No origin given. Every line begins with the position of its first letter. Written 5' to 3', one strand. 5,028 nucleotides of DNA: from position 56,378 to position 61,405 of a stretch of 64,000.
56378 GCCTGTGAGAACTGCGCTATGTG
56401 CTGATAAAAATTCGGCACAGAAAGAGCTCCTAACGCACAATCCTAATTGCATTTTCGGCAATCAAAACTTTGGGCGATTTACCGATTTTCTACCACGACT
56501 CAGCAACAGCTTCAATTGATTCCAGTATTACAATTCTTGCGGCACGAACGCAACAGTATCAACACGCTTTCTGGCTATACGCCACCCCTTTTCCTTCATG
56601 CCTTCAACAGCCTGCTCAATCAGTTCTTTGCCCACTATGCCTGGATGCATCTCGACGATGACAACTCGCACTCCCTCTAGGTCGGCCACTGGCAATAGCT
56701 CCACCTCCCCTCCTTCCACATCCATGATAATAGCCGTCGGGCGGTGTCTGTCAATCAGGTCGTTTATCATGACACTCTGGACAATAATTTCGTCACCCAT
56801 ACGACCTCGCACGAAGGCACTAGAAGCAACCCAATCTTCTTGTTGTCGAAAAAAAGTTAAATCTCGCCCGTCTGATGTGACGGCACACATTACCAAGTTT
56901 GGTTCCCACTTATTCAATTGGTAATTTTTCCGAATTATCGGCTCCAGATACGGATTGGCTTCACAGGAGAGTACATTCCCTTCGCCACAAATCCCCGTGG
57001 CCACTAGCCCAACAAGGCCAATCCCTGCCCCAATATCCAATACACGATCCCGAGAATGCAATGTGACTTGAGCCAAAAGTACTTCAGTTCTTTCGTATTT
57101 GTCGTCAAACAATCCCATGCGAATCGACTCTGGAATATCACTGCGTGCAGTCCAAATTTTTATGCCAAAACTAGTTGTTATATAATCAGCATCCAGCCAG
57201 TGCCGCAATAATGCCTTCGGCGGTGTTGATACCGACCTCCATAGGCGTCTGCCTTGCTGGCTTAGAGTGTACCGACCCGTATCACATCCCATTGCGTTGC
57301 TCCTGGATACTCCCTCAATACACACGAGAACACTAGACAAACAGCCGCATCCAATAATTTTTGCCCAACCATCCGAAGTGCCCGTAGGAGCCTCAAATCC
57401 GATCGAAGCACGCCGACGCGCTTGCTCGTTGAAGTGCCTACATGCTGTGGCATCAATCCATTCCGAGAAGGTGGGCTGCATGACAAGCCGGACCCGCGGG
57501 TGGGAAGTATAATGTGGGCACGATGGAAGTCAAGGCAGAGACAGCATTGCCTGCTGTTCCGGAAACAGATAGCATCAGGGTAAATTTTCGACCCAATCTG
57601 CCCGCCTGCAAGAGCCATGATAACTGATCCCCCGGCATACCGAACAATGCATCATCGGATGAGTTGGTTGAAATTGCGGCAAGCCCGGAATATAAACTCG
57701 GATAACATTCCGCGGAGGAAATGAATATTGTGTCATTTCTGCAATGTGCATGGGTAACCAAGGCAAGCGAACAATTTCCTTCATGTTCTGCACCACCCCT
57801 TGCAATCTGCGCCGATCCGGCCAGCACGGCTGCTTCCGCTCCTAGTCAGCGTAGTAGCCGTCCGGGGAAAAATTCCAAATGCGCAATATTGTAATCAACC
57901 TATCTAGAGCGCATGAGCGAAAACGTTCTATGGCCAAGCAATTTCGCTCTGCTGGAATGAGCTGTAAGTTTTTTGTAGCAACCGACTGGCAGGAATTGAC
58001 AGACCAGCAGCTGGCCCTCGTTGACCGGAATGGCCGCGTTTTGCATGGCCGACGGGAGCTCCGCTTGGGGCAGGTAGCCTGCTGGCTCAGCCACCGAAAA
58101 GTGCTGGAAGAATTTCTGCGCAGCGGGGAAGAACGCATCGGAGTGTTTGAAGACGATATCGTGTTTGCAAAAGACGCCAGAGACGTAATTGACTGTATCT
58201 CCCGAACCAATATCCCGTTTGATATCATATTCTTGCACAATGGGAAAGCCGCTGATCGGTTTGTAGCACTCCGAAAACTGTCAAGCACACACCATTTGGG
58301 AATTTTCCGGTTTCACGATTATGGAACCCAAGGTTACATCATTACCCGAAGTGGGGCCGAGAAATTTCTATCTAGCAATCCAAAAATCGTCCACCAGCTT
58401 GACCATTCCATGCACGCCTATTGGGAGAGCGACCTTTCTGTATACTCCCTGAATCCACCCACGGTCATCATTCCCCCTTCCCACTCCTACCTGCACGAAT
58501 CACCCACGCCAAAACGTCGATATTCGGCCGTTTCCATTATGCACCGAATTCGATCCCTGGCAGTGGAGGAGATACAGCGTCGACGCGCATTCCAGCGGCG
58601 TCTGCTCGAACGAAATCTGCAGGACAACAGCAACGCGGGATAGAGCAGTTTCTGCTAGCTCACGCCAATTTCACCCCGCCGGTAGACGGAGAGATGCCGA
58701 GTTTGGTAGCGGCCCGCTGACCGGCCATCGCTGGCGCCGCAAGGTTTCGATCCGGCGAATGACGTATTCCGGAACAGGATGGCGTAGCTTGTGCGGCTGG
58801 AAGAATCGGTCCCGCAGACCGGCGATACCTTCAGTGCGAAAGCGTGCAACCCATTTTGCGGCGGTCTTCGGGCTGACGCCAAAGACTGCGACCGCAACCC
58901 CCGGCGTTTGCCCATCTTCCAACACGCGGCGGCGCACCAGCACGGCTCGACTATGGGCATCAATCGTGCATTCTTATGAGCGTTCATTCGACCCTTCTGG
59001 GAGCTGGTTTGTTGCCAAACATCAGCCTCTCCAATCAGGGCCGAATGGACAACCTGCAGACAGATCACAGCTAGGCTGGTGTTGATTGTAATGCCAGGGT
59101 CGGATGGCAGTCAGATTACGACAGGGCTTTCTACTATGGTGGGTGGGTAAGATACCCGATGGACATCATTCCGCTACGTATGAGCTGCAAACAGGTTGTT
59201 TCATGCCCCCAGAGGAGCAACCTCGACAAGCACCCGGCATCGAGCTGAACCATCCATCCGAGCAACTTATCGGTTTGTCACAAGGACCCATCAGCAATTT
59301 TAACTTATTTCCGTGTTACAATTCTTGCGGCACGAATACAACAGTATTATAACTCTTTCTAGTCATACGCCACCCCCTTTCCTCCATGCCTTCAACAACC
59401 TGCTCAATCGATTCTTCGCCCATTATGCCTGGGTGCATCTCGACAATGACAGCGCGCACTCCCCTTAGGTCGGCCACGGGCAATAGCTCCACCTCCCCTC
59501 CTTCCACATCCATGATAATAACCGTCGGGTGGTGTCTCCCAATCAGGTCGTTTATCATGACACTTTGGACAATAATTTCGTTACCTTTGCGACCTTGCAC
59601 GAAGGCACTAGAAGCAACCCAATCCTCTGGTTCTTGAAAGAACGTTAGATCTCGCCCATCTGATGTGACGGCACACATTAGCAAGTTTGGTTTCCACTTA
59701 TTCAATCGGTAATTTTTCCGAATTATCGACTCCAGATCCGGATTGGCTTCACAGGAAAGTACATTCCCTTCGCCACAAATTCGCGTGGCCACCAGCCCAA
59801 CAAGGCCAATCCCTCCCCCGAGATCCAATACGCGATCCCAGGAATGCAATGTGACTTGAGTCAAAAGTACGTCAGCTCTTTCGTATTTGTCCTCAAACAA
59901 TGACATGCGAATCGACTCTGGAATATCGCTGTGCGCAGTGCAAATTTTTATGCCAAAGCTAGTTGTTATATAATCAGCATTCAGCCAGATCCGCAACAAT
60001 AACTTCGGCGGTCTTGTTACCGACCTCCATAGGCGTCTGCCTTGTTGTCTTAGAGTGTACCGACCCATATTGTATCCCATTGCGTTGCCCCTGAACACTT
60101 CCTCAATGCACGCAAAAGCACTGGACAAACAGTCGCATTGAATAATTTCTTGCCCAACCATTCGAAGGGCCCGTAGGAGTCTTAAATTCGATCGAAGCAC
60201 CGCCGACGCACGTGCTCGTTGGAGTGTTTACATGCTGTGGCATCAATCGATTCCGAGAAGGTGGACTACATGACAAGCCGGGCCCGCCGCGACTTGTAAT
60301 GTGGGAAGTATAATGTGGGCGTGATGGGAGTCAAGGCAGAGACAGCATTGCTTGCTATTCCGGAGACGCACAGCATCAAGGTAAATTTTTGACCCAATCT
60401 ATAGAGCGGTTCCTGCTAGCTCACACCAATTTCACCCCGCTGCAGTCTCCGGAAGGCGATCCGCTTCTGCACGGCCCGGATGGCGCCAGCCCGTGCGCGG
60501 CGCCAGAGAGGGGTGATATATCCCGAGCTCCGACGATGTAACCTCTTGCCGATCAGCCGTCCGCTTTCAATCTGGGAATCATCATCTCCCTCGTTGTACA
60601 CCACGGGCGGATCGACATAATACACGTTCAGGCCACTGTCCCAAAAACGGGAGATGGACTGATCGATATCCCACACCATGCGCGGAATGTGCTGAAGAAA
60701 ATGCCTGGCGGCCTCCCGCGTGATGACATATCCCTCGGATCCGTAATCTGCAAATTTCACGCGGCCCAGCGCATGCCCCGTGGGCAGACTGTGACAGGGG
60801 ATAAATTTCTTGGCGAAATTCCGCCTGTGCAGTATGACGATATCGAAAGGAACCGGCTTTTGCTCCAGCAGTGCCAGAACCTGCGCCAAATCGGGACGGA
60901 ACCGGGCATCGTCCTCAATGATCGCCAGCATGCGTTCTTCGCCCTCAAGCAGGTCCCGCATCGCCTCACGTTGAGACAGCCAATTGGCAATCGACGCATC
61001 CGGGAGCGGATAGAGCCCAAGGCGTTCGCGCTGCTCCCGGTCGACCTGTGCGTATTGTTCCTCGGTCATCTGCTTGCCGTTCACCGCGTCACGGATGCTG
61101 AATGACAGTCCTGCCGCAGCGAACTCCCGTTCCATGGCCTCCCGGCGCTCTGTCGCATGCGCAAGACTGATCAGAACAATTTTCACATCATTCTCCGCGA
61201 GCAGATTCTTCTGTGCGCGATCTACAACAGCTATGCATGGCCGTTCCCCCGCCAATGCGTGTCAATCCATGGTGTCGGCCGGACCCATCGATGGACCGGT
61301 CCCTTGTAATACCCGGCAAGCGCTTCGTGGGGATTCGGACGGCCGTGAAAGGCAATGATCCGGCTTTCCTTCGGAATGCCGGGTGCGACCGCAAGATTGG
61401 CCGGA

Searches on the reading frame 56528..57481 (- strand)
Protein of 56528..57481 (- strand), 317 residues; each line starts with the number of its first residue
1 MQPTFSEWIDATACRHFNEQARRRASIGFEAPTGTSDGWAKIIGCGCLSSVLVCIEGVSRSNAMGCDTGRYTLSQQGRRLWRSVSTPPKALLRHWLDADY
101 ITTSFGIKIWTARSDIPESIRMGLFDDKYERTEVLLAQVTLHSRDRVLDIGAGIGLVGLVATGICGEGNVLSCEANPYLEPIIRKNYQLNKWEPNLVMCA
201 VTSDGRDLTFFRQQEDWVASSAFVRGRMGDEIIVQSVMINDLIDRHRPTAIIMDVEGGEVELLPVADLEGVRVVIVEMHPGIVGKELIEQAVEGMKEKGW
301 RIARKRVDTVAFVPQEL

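Call 64: search_protein_families(library=pfam, proteins=[window:56528-57481:-], max_evalue=0.001)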
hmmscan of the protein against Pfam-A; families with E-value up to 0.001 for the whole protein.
window:56528-57481:- (317 aa): 4 families
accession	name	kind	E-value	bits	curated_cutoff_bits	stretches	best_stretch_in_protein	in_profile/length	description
PF05050.19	Methyltransf_21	-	2.5e-10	41.2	22.7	1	149-282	1-152/173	Methyltransferase FkbM domain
PF02475.24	TRM5-TYW2_MTfase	-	4.3e-05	24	28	1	141-209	34-100/164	TRM5/TYW2 methyltransferase domain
PF10294.15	Methyltransf_16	-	0.00018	21.7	21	1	102-191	14-93/174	Lysine methyltransferase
PF05175.20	MTS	-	0.00024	21.2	23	1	132-197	20-86/170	Methyltransferase small domain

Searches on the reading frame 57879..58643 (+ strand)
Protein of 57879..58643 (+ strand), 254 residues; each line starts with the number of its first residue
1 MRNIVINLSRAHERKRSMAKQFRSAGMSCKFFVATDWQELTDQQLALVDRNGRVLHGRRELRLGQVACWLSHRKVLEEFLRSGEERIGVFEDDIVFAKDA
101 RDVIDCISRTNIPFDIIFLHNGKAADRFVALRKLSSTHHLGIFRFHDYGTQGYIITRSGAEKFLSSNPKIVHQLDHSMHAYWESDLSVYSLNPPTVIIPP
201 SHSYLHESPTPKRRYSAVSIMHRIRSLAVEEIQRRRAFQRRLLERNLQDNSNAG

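Call 64: search_protein_families(library=pfam, proteins=[window:57879-58643:+], max_evalue=0.001)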
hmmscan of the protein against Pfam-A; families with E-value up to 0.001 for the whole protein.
window:57879-58643:+ (254 aa): 1 family
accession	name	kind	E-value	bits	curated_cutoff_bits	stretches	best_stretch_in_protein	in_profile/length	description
PF01755.23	Glyco_transf_25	-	1.1e-25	91.1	24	1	2-178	3-199/199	Glycosyltransferase family 25 (LPS biosynthesis protein)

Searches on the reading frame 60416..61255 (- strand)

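Call 64: search_protein_families(library=pfam, proteins=[window:60416-61255:-], max_evalue=0.001)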
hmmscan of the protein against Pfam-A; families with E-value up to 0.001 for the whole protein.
window:60416-61255:- (279 aa): 1 family
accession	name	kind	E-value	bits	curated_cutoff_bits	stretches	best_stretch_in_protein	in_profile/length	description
PF01755.23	Glyco_transf_25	-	3.7e-17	63.3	24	1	25-200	3-198/199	Glycosyltransferase family 25 (LPS biosynthesis protein)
